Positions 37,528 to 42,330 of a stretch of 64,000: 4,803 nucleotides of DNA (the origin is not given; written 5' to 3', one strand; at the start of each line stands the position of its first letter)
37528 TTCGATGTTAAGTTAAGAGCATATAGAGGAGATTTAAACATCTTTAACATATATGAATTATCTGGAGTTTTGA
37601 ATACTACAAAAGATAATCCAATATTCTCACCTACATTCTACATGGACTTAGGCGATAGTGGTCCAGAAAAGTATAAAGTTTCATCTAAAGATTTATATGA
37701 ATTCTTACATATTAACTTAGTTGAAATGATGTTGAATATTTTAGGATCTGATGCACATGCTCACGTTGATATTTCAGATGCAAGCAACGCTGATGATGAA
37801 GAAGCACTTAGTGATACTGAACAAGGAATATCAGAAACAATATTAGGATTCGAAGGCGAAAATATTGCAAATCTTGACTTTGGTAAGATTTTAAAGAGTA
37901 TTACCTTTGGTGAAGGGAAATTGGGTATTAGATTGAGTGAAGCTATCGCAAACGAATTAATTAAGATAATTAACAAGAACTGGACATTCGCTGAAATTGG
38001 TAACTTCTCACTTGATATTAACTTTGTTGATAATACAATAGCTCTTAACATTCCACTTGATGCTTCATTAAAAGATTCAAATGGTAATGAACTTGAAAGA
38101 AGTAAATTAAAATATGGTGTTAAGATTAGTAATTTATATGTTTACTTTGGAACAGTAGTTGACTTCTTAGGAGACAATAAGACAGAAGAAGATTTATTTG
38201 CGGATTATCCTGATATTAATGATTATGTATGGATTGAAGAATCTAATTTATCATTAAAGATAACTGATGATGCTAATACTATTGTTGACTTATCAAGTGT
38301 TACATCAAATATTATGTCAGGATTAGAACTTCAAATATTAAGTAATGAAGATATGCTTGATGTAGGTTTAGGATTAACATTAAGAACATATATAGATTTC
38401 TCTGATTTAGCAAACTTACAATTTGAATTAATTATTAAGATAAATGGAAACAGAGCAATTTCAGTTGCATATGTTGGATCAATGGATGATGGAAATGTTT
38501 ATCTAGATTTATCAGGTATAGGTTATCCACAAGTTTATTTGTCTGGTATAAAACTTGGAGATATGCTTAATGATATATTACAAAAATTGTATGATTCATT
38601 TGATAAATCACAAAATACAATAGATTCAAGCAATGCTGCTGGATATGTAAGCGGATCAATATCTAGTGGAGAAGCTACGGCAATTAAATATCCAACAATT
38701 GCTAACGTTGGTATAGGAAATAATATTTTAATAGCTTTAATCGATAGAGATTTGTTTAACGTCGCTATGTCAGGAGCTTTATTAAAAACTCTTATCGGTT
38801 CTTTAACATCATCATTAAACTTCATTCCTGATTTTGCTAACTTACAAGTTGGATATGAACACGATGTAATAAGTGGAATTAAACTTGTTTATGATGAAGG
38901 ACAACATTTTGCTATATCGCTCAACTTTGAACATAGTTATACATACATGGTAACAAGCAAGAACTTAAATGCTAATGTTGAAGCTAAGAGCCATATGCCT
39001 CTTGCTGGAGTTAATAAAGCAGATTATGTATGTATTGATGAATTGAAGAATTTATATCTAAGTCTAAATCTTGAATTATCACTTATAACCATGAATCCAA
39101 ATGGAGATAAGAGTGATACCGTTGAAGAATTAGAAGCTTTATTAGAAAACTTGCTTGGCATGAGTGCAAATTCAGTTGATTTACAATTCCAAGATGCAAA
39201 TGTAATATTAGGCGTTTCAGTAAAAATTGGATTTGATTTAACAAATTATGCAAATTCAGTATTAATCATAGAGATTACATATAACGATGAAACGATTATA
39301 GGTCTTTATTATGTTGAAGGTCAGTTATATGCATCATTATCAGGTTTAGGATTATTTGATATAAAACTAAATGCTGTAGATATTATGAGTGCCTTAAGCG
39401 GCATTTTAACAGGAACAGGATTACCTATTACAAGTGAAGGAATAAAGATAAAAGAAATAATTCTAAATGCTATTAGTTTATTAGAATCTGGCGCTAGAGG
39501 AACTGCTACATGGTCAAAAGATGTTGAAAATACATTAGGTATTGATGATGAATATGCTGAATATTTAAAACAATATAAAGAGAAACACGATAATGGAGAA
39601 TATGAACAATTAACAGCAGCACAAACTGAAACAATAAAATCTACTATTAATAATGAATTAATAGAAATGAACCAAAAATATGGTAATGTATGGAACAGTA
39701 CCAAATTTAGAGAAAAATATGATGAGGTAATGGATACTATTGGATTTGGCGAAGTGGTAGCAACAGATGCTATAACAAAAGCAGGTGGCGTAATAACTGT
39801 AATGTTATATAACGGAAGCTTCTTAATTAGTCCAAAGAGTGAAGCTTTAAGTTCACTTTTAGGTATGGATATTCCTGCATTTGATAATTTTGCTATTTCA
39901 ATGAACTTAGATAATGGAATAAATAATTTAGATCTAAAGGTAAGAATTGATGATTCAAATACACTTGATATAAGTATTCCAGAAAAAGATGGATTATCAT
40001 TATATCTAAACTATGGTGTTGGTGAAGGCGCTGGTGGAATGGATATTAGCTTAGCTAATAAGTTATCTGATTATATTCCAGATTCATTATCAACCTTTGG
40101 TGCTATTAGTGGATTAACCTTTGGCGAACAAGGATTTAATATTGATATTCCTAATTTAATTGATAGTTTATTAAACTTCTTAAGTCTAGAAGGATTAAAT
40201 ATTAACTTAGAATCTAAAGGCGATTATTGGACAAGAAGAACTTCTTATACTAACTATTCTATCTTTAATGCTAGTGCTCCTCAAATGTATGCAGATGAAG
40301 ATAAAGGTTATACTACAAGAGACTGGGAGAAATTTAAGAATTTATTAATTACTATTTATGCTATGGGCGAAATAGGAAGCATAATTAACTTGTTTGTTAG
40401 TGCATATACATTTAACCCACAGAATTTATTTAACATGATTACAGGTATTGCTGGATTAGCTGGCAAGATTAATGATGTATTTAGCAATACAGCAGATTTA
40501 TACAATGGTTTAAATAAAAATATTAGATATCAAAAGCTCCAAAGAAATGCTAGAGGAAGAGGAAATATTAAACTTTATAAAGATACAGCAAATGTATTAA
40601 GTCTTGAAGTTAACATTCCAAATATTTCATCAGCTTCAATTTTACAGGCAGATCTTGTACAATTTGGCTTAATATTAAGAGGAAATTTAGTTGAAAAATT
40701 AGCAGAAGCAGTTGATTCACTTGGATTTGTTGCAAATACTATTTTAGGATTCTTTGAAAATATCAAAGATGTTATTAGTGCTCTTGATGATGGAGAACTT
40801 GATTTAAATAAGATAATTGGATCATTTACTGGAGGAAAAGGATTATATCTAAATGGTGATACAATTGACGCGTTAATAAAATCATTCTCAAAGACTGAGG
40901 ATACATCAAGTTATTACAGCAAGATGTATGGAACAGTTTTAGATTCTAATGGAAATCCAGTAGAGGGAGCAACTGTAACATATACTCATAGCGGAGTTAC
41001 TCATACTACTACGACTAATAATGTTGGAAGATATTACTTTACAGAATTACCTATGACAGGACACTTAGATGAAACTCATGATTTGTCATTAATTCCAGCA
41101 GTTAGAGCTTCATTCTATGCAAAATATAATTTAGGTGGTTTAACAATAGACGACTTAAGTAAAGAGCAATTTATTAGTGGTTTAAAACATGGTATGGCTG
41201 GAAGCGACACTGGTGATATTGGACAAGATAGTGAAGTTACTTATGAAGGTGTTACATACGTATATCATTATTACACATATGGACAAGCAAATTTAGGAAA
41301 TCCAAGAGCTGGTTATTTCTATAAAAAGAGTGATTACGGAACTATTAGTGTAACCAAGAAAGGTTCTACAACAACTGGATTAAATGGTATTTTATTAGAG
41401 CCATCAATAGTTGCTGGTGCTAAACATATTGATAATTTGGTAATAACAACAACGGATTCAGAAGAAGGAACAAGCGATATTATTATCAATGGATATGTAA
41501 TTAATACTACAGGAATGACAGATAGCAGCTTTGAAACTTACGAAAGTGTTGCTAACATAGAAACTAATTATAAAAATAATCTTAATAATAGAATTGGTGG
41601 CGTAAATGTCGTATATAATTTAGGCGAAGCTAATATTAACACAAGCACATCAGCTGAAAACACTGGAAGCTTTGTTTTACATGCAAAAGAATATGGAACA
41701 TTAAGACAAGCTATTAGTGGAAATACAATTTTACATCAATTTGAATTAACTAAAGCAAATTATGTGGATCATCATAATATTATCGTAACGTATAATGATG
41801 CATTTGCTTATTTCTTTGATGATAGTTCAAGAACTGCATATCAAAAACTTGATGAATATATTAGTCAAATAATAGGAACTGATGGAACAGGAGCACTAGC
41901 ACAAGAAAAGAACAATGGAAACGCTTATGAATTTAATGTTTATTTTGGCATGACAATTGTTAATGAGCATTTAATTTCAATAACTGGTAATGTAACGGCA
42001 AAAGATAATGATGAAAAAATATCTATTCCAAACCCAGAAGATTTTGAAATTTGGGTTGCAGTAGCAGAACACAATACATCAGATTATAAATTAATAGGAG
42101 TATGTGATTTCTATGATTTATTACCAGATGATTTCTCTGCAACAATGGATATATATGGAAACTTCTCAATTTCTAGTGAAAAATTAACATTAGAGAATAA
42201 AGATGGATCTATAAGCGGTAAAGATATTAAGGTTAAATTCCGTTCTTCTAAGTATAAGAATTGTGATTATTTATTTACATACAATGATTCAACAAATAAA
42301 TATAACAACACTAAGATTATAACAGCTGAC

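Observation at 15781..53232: Single 37.45-kb ORF: a 12,483-aa (~1.4 MDa) predicted lipoprotein, mostly unassignable to any family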

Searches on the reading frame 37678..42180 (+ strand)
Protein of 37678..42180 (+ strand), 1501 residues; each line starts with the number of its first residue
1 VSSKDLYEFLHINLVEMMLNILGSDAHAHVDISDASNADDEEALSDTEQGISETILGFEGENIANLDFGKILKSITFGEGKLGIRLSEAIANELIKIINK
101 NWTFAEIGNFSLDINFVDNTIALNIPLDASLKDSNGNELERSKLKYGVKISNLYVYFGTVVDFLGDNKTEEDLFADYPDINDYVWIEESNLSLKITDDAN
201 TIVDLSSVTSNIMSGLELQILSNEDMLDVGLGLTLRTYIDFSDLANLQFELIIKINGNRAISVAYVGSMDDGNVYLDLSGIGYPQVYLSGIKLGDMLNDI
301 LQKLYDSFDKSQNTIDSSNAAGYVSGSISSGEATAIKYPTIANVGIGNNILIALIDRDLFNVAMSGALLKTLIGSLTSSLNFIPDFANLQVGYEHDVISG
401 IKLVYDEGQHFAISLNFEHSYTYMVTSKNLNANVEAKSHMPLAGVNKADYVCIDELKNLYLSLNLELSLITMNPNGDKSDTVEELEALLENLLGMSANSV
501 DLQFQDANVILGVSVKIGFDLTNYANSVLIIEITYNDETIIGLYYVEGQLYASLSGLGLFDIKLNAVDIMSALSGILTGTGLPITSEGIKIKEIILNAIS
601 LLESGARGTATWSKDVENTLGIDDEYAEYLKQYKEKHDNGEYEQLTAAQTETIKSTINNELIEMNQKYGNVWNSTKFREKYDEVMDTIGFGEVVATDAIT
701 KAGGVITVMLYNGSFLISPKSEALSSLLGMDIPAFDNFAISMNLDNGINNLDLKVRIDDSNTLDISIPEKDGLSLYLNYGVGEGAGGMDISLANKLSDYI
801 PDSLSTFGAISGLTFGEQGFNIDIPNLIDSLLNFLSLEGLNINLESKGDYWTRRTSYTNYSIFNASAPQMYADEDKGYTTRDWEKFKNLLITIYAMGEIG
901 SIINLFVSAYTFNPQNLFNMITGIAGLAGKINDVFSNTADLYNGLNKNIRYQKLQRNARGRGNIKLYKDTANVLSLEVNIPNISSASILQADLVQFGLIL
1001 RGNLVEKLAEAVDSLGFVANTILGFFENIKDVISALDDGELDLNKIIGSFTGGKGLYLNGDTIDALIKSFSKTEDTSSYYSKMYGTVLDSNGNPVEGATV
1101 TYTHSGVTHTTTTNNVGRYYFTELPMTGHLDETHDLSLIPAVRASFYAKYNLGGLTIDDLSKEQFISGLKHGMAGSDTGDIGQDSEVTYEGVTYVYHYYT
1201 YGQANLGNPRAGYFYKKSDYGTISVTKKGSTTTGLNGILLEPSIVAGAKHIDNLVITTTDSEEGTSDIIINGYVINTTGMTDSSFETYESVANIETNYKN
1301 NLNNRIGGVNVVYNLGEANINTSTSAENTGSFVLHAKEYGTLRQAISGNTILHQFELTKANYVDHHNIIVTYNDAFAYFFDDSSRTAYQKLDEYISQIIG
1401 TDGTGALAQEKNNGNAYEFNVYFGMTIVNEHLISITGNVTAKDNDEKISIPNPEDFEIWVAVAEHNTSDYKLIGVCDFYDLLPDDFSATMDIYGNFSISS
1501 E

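Call 38: find_homologous_proteins(query=window:37678-42180:+)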
Query window:37678-42180:+: 8000 candidates shared short words with the query, none scored E <= 0.001.

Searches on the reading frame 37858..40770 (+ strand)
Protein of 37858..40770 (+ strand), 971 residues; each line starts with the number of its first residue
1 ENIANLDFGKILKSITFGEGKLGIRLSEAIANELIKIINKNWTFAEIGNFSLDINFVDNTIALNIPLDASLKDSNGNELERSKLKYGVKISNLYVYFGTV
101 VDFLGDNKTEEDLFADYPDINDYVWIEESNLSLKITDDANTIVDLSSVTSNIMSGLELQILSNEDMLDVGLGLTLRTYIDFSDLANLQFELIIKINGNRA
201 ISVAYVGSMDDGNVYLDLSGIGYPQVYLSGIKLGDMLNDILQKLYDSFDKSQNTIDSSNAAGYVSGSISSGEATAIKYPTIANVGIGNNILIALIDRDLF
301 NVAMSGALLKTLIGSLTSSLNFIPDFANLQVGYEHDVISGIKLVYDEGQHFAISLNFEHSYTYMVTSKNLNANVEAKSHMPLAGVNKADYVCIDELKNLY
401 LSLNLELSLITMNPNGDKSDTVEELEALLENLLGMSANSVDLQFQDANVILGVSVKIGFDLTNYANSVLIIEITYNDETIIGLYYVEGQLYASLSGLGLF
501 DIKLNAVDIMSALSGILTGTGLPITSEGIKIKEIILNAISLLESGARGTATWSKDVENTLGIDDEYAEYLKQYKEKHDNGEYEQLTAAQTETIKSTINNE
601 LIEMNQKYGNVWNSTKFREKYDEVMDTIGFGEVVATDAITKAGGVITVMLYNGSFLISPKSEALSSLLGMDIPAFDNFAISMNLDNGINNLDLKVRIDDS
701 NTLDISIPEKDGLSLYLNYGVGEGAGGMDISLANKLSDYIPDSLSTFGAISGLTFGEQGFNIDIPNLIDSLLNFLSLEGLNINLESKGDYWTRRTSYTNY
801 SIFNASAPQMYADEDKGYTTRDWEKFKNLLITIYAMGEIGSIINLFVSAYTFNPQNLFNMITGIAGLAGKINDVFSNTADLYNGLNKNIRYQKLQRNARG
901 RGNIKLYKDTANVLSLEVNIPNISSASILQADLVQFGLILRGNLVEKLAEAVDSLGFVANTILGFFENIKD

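Call 68: predict_structure(alignment_id=A4)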
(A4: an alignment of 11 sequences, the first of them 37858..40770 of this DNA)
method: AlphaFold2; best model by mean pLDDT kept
length: 971 residues; sequences in the alignment: 11
mean_pLDDT: 49.9   pTM: 0.40
mean pLDDT of the five models: 49.9, 48.8, 43.7, 41.4, 40.5
residues with pLDDT >= 90: 0; 70-90: 119; 50-70: 325; < 50: 527
segments of 3 or more residues with pLDDT < 50: 1-23, 34-47, 66-76, 80-106, 244-246, 248-303, 310-323, 332-339, 371-385, 429-436, 495-559, 632-642, 669-671, 720-971
pLDDT, mean of each block of 10 residues (from residue 1): 41 45 50 47 46 54 51 46 43 39 47 52 64 67 56 56 62 74 68 73 77 74 70 63 49 43 33 35 37 36 48 42 54 46 58 61 54 35 53 63 67 64 57 47 57 67 61 61 59 49 42 37 38 37 31 41 81 86 76 75 71 72 82 44 59 69 56 61 62 60 59 60 44 42 39 38 42 36 31 35 29 30 36 29 24 29 31 36 33 28 28 29 34 32 35 34 33 32
secondary structure, 60 per line:
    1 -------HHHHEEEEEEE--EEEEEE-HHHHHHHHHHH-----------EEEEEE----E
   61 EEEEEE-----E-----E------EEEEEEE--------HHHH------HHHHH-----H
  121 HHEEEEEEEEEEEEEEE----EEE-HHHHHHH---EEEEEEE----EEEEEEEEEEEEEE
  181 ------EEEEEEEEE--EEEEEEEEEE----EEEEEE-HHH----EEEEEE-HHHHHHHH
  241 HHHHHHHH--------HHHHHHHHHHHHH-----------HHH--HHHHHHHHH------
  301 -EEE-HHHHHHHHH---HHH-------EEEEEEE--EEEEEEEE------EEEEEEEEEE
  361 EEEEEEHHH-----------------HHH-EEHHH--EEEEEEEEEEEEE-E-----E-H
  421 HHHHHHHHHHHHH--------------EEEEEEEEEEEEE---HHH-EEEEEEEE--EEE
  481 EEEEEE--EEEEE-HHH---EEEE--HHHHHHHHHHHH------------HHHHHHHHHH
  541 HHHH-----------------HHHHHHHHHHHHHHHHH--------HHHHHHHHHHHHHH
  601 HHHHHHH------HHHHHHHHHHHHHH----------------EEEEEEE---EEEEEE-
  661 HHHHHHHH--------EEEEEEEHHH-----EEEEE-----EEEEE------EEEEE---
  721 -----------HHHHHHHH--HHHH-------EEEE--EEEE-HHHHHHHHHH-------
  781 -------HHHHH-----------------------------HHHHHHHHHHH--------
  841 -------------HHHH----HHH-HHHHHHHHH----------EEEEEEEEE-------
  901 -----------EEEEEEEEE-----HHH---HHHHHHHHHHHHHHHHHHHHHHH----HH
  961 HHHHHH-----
elements in order (helices of 4 or more, strands of 3 or more residues): H8-11 E12-18 E21-26 H28-38 E50-55 E60-66 E85-91 H100-103 H110-114 E123-137 E142-144 H146-152 E156-162 E167-180 E187-195 E198-207 E212-217 E226-231 H233-248 H257-269 H286-294 E302-304 H306-314 E328-334 E337-344 E351-366 E398-410 H420-433 E448-460 E468-475 E478-486 E489-493 E501-504 H507-518 H531-544 H562-578 H587-607 H614-627 E644-650 E654-659 H661-668 E677-683 E692-696 E702-706 E713-717 H732-739 H742-745 E753-756 E759-762 H764-773 H788-792 H822-832 H854-857 H866-874 E885-893 E912-920 H932-954 H959-966

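Call 70: fold_search(model_id=the predicted structure, library=pdb)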
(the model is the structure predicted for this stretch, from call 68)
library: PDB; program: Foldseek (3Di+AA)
matches with E <= 10: 693; with E <= 0.001: 0
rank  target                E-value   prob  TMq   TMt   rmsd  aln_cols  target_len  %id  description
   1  3ch1_G                2.9e-02  0.21  0.06  0.17  21.8       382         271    7  Crystal structure of H-2Db in complex with chimeric gp100 (released 2009-03-31)
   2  4o4x_B                3.0e-02  0.09  0.06  0.09  24.2       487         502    9  Crystal structure of the vaccine antigen Transferrin Binding Protein B (TbpB) double mutant Tyr-167-Ala and Trp-176-Al (released 2015-01-14)
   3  6gb7_C                3.6e-02  0.21  0.06  0.17  21.8       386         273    7  Structure of H-2Db with scoop loop from tapasin (released 2019-03-06)
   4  3tbt_G                4.4e-02  0.18  0.06  0.17  22.4       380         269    7  CRYSTAL STRUCTURE OF THE MURINE CLASS I MAJOR HISTOCOMPATIBILITY COMPLEX H-2DB IN COMPLEX WITH THE LCMV-DERIVED GP33 A (released 2012-08-08)
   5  7fi6_C                4.7e-02  0.20  0.06  0.19  24.0       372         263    7  Crystal structure of human MICA mutants in complex with natural killer cell receptor NKG2D (released 2022-08-31)
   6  5m02_A                5.5e-02  0.16  0.05  0.17  21.6       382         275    7  Crystal structure of murine P14 TCR / H-2Db with PF, modified gp33 peptide from LCMV (released 2017-12-20)
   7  6miy_A                5.5e-02  0.13  0.06  0.16  25.1       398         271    7  Crystal structure of the mCD1d/xxa (JJ239)/iNKTCR ternary complex (released 2019-01-09)
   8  7m72_A                5.8e-02  0.12  0.06  0.16  25.4       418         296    8  MHC-like protein complex structure (released 2021-11-10)
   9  6mji_A                6.1e-02  0.13  0.06  0.16  23.2       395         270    8  Crystal structure of the mCD1d/xxs (JJ304) /iNKTCR ternary complex (released 2019-01-09)
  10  4y2d_E                7.1e-02  0.47  0.07  0.20  15.5       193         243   11  Crystal structure of the mCD1d/7DW8-5/iNKTCR ternary complex (released 2015-05-27)
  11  3ch1_J                7.1e-02  0.16  0.06  0.18  22.1       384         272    7  Crystal structure of H-2Db in complex with chimeric gp100 (released 2009-03-31)
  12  3ch1_D                7.1e-02  0.16  0.06  0.18  21.9       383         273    7  Crystal structure of H-2Db in complex with chimeric gp100 (released 2009-03-31)
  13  6x00_A                7.1e-02  0.12  0.05  0.16  23.8       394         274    7  Structure of DbNA(11) peptides bound to H-2Db MHC-I (released 2020-09-16)
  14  9rcv_C                7.5e-02  0.16  0.07  0.19  20.4       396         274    6  Structure of the Human Peptide-Loading Complex Arrested by HCMV US6 (released 2025-12-03)
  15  4o4u_B                7.5e-02  0.09  0.06  0.10  25.1       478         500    8  Crystal structure of the vaccine antigen Transferrin Binding Protein B (TbpB) mutant Trp-176-Ala from Haemophilus para (released 2015-01-14)
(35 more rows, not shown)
